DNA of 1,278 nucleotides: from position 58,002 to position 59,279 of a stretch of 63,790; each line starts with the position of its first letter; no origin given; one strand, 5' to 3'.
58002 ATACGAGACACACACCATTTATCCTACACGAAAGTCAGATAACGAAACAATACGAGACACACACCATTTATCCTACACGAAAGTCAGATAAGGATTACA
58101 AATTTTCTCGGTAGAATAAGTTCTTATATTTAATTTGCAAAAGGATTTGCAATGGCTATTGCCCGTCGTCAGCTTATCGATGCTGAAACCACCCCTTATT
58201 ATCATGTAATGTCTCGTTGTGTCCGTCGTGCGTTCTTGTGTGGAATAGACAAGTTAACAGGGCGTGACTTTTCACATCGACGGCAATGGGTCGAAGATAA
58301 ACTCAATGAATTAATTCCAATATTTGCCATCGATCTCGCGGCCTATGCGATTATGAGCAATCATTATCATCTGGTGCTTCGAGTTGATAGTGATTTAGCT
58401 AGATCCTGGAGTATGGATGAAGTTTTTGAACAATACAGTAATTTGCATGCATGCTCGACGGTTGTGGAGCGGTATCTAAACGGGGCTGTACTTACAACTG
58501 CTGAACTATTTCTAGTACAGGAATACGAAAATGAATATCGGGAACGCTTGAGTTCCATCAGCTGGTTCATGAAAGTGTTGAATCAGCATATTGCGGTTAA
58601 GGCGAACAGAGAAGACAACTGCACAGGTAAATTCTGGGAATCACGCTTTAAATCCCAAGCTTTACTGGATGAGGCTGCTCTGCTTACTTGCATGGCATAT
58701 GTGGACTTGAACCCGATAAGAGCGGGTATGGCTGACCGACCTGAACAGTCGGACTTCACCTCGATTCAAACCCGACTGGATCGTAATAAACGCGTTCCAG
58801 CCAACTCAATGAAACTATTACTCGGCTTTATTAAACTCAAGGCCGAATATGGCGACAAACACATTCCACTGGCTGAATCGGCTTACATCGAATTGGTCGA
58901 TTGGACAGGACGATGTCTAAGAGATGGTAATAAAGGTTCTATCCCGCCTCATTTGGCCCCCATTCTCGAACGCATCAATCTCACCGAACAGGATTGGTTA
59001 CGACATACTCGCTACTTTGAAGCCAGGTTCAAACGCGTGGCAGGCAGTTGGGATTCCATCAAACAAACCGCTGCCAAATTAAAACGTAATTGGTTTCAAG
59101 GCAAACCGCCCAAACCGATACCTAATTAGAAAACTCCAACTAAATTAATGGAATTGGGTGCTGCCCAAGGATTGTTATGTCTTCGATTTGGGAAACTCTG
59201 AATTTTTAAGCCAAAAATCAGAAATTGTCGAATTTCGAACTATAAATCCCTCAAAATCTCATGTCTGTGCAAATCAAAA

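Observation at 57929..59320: A ~1.4-kb segment with a long-form Y1/HUH transposase gene is embedded in the cassette array and truncates a cassette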

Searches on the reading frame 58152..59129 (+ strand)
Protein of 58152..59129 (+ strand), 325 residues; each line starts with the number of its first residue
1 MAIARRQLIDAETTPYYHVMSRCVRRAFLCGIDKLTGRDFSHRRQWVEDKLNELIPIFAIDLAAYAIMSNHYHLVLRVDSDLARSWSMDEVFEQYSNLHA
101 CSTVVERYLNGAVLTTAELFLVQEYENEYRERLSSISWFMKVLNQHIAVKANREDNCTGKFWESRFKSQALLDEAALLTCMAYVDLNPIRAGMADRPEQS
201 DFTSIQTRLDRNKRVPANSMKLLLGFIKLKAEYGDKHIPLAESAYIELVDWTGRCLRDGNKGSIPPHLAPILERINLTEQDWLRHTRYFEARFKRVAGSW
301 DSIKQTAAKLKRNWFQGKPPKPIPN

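Call 5: search_protein_families(library=pfam, proteins=[window:58152-59129:+], max_evalue=0.01)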
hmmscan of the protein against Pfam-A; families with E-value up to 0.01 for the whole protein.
window:58152-59129:+ (325 aa): 1 family
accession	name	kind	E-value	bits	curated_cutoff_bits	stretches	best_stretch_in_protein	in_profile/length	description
PF01797.21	Y1_Tnp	-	0.00032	21.2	23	0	43-91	27-72/121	Transposase IS200 like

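Call 6: search_protein_families(library=ncbifam, proteins=[window:58152-59129:+], max_evalue=0.01)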
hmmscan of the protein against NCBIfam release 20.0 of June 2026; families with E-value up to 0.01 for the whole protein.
window:58152-59129:+ (325 aa): 1 family
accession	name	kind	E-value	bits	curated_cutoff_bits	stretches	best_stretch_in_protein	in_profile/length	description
NF047646.1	REP_Tyr_transpos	equivalog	4.6e-12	46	80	1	123-199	66-142/146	REP-associated tyrosine transposase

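Call 10: find_encoding_contigs(protein=window:58152-59129:+, flank=10000, max_places=10)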
Protein window:58152-59129:+ (325 aa): no gene with exactly this product is on record in the collection.

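Call 11: find_homologous_proteins(query=window:58152-59129:+, max_evalue=0.00001)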
Query window:58152-59129:+ (325 aa): 8000 proteins with E <= 0.00001 among 8000 candidates; the best 120 are listed.
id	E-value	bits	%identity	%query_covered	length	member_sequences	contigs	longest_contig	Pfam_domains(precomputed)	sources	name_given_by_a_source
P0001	6.8e-221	750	100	100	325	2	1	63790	-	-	-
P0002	1.7e-180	617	82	100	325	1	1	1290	PF01797.22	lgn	-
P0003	2.1e-174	597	79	100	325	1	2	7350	-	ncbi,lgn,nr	ncbi:MAG: transposase [Gammaproteobacteria bacterium]|nr:transposase [Gammaproteobacteria bacterium]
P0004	2.4e-157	541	72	99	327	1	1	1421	-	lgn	-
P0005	4.9e-154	530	69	100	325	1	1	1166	-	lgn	-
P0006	1.0e-151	523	70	98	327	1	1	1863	-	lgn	-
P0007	2.5e-149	515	69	98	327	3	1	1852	-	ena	-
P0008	1.3e-148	513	67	98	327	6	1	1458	-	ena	-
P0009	3.4e-148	511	66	100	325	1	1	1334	-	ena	-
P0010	2.4e-147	508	67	100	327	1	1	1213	PF01797.22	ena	-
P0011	1.4e-146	506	65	100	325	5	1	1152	-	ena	-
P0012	1.6e-146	506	67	98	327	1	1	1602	-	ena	-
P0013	2.6e-146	505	66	100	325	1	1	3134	PF01797.22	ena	-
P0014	2.3e-145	502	65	100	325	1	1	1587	PF01797.22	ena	-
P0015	5.2e-145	501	67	100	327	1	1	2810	-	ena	-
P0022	2.6e-142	492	100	67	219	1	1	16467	-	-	-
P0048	5.6e-114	399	57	99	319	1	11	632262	-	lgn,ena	-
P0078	9.5e-101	355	50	98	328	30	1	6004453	-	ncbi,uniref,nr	ncbi:transposase [Endozoicomonas sp. 4G]|uniref:transposase n=1 Tax=Endozoicomonas sp. 4G TaxID=2872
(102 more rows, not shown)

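Call 12: find_encoding_contigs(protein=P0022, flank=10000, max_places=10)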
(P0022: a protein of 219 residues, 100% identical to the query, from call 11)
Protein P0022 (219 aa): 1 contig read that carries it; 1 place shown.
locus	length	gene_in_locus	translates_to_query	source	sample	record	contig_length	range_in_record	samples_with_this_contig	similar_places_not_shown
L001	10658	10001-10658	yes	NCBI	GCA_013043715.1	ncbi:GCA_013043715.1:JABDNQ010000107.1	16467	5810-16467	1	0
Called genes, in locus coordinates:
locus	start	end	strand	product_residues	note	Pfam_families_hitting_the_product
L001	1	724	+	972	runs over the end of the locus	PF00575:S1, PF10150:RNase_E_G, PF20833:RNase_E_G_Thio, PF05262:Borrelia_P83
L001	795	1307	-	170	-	PF01451:LMWPc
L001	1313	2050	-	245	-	PF02348:CTP_transf_3, PF12804:NTP_transf_3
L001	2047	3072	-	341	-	PF02606:LpxK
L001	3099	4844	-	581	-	PF00664:ABC_membrane, PF00005:ABC_tran, PF02463:SMC_N (weak)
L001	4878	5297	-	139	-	PF02472:ExbD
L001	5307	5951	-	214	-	PF01618:MotA_ExbB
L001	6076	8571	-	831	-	PF13567:DUF4131, PF03772:Competence, PF00753:Lactamase_B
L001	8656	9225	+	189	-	PF09835:DUF2062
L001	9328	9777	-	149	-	PF14499:DUF4437 (weak), PF12973:Cupin_7, PF07883:Cupin_2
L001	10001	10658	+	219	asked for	?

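Call 13: find_encoding_contigs(protein=P0003, flank=10000, max_places=10)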
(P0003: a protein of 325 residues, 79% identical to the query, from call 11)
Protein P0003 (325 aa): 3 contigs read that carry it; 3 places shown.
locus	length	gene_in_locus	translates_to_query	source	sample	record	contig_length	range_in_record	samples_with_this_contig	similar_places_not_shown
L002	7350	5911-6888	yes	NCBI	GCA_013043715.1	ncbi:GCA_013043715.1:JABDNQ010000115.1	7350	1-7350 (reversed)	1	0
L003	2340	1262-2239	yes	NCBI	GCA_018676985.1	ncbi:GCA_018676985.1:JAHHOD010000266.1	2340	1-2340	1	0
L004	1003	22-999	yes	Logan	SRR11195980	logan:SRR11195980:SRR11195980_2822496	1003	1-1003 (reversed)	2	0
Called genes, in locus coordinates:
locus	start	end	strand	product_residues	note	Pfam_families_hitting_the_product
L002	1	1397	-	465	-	PF28598:PDH_E1_N, PF00456:Transketolase_N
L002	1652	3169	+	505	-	PF00883:Peptidase_M17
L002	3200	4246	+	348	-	PF01979:Amidohydro_1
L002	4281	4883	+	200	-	PF00929:RNase_T, PF16473:Rv2179c-like (faint)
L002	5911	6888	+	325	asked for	-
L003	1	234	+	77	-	?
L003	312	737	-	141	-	-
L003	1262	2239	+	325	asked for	-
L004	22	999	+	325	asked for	-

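Call 20: find_related_loci(query=A1, collection=genome_contigs, flank=4000)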
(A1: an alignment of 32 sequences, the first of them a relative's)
Query A1 (325 aa) in genome_contigs; peptide patterns used: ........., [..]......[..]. (x = any residue, [..] = any of these).
600 stretches matched a pattern (row limit reached: there are more); 599 encode a relative of the query (tblastn E <= 1e-3); the best 80 are kept; 80 distinct loci.
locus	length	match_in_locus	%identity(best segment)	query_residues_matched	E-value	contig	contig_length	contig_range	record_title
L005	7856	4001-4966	49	1-324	5e-105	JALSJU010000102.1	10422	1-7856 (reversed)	MAG: Thiotrichaceae bacterium isolate 354-166_metabat2_scaf2bin.109 354-166_scaffold_6348_c1, whole genome shotgun seque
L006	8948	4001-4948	50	1-317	1e-104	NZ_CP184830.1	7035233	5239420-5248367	Endozoicomonas sp. ALC020 chromosome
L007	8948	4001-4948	51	1-317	9e-105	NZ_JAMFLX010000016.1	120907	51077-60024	Parendozoicomonas callyspongiae strain 2012CJ34-2 16, whole genome shotgun sequence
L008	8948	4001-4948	49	1-317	9e-102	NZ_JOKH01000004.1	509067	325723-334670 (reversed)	Endozoicomonas numazuensis strain DSM 25634 scaffold00004, whole genome shotgun sequence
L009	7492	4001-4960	49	1-317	5e-101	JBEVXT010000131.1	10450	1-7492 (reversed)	MAG: Sedimenticola sp. isolate 1_1 TCF1 c_000000000377, whole genome shotgun sequence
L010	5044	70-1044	50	1-317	9e-101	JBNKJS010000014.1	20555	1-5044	MAG: Sedimenticolaceae bacterium isolate H2.bin.15.orig k141_586886, whole genome shotgun sequence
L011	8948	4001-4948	50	1-317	4e-100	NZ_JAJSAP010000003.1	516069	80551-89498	Microbulbifer sediminum strain TT37 NODE_3_length_516069_cov_246.843488, whole genome shotgun sequence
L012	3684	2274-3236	46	4-324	2e-101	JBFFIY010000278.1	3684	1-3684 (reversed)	MAG: Enterobacterales bacterium isolate Mix_mud17.2022.03.18 k141_335361_length_3684_cov_9.6345, whole genome shotgun se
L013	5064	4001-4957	47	1-317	2e-99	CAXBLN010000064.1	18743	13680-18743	MAG TPA_asm: uncultured Gammaproteobacteria bacterium isolate ERR2762116_binner13_Refined_98 genome assembly, contig: ER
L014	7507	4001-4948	49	1-317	3e-99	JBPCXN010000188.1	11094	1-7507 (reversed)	MAG: Endozoicomonas sp. isolate MAG_seacave_56 S1Ck127_7235153, whole genome shotgun sequence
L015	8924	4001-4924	51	1-304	3e-99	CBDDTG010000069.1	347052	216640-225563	MAG: Bacterioplanes sp. isolate 4bac70c8-ffff-426f-9b67-68e16a3f45a1 genome assembly, contig: contig_69, whole genome sh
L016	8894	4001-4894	53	1-299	1e-98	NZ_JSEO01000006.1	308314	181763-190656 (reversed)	Marinomonas sp. SBI8L contig_6, whole genome shotgun sequence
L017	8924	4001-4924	49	1-322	8e-99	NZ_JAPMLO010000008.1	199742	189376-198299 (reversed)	Marinicella marina strain S1101 scaffold_8_length=199743, whole genome shotgun sequence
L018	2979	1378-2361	47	1-317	2e-100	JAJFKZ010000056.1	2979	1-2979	MAG: Gammaproteobacteria bacterium isolate OFTM86 OFTM86_55, whole genome shotgun sequence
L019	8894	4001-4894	52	1-299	6e-98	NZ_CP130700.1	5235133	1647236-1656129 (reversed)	Marinomonas sp. PE14-40 chromosome, complete genome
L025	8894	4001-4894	52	1-299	2e-96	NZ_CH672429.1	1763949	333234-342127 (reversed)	Marinomonas sp. MED121 scf_1099517007713, whole genome shotgun sequence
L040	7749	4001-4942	47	1-310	2e-94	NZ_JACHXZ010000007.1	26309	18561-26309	Simiduia aestuariiviva strain CECT 8571 Ga0372420_07, whole genome shotgun sequence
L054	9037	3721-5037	47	1-309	8e-93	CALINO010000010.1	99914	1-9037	MAG: uncultured Arenicella sp. isolate R4_Bin_Bin_82_1 genome assembly, contig: c_000000554608, whole genome shotgun seq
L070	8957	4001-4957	48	1-317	2e-91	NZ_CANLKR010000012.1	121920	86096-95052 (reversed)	Uncultured Shewanella sp. isolate 2-1108.fasta NODE_12, whole genome shotgun sequence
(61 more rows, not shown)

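Call 54: find_encoding_contigs(protein=P0078, flank=1500, max_places=10)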
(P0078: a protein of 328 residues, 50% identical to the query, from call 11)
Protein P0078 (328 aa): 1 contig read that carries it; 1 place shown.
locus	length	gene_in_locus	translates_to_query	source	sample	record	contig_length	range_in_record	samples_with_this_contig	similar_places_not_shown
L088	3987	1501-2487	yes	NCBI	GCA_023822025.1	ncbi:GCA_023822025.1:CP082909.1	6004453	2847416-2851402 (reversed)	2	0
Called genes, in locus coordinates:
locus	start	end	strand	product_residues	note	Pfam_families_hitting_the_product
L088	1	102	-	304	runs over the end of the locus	PF00149:Metallophos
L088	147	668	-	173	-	-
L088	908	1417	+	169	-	-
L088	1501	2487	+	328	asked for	-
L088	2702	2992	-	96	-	-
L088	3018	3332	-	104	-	PF18765:Polbeta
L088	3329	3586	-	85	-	-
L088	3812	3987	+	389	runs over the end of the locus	PF00589:Phage_integrase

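Call 55: find_encoding_contigs(protein=P0048, flank=1500, max_places=10)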
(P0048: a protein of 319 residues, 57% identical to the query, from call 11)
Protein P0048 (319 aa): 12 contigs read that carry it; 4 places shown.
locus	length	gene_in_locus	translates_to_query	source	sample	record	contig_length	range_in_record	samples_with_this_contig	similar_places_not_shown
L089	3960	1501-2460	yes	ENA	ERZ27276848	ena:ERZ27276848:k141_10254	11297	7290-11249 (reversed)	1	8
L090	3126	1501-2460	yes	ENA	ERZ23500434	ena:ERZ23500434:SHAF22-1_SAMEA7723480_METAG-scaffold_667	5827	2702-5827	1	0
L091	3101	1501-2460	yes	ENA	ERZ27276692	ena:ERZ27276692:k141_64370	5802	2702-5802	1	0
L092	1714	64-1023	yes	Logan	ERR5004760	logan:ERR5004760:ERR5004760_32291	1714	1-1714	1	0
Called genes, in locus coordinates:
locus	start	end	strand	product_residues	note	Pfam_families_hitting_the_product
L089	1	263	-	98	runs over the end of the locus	PF20404:DUF6694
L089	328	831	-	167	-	PF13302:Acetyltransf_3, PF00583:Acetyltransf_1, PF13673:Acetyltransf_10, PF13508:Acetyltransf_7, PF08445:FR47 (weak)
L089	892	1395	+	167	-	-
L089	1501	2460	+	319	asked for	-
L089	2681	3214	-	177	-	-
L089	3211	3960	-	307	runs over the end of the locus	-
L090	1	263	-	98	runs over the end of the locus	PF20404:DUF6694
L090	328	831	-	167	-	PF13302:Acetyltransf_3, PF00583:Acetyltransf_1, PF13673:Acetyltransf_10, PF13508:Acetyltransf_7, PF08445:FR47 (weak)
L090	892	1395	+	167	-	-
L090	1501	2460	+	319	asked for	-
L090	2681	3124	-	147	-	?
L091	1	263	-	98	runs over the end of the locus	PF20404:DUF6694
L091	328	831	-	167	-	PF13302:Acetyltransf_3, PF00583:Acetyltransf_1, PF13673:Acetyltransf_10, PF13508:Acetyltransf_7, PF08445:FR47 (weak)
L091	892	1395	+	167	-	-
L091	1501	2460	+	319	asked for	-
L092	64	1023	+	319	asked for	-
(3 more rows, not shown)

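Call 60: search_solved_structures(query=A1, max_evalue=1, show_alignments=2)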
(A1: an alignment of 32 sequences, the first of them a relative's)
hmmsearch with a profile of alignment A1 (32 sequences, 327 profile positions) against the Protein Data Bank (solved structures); distinct sequences matched with E-value up to 1: 1.
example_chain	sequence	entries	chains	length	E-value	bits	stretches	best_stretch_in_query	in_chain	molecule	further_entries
8qad_A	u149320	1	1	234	0.013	17.7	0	91-147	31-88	sc-apCC-6-LLIA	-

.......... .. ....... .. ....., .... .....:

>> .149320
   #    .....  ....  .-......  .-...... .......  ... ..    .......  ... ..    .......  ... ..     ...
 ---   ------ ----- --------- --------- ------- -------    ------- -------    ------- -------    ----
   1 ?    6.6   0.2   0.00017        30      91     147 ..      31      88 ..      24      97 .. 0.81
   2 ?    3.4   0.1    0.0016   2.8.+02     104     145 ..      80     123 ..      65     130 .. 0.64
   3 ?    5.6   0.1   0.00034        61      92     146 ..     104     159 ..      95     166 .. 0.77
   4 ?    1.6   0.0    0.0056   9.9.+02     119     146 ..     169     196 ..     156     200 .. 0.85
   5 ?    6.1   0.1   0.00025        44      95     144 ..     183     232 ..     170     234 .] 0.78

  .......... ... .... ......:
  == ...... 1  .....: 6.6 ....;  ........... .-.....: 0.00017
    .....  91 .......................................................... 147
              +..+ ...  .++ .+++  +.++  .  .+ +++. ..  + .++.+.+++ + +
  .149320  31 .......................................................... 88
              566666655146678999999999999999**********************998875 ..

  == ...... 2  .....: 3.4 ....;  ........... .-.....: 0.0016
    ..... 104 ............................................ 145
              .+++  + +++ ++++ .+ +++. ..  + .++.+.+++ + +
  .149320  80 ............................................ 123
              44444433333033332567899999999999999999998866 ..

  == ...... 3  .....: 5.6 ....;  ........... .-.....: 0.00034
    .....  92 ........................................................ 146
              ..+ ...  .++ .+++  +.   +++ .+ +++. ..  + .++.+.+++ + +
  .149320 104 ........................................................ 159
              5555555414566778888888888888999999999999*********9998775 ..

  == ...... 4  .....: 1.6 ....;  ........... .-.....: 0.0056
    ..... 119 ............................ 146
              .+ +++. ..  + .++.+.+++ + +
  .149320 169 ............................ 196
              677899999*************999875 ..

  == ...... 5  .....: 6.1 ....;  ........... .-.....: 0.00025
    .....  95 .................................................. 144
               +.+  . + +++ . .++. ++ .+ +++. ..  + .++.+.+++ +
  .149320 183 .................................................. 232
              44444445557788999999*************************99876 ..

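Call 68: search_dna_similar(query=window:58152-59126:+, collection=plasmids, mode=protein, max_rows=40, max_evalue=1e-20)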
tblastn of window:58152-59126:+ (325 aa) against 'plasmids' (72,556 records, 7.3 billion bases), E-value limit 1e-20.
Records with a match: 13; places in all: 24; records where one place covers at least 80% of the query: 13.
Best place of each record, by identity: <60% 13.
By first word of the organism name: Pseudoalteromonas 7; Aeromonas 1; Photobacterium 1; Shewanella 1; Vibrio 1; Catenovulum 1; Saccharobesus 1.
By predicted mobility (MOB-suite, as given by PLSDB): non-mobilizable 12; conjugative 1.
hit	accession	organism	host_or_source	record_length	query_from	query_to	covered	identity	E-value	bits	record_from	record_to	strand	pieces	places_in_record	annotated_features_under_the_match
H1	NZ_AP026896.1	Aeromonas caviae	Microbe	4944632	1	307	94%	53.0%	5e-92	434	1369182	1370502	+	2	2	none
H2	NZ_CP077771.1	Pseudoalteromonas shioyasakiensis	Haliotis discus hannai,plate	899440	1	312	96%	51.3%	1e-88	296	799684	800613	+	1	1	transposase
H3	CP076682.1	Pseudoalteromonas shioyasakiensis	isolated microorganism,Ocean water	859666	1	312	96%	50.6%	1e-86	291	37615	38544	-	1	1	transposase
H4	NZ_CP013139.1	Pseudoalteromonas sp. Bsw20308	seawater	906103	1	312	96%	48.4%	7e-85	286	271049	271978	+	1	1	transposase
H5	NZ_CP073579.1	Photobacterium sp. GJ3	-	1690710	1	317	98%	47.0%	1e-82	279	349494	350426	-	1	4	record has no annotation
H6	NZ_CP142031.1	Pseudoalteromonas sp. CuT4-3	whole organism,deep-sea sediment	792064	1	312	96%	47.8%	8e-88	294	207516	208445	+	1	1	transposase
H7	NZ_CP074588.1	Pseudoalteromonas piscicida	mixed culture,water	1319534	1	312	96%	46.8%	2e-76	261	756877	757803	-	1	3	none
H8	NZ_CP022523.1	Pseudoalteromonas sp. NC201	pure culture,sea water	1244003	1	312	96%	46.8%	1e-75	259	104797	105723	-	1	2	none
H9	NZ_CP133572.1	Pseudoalteromonas sp. HL-AS2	sediment core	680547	1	298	92%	48.3%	5e-88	295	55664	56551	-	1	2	transposase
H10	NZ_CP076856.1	Shewanella decolorationis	sludge,sludge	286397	1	312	96%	45.5%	5e-78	266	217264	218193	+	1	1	hypothetical protein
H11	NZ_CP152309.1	Vibrio tritonius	-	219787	1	313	96%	45.4%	2e-81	275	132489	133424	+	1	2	hypothetical protein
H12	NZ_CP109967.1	Catenovulum adriaticum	algae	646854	1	312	96%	44.6%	2e-86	290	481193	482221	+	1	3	transposase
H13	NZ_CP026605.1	Saccharobesus litoralis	algae mud,microbial mat/biofilm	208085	1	299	92%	43.5%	1e-80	273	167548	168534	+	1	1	transposase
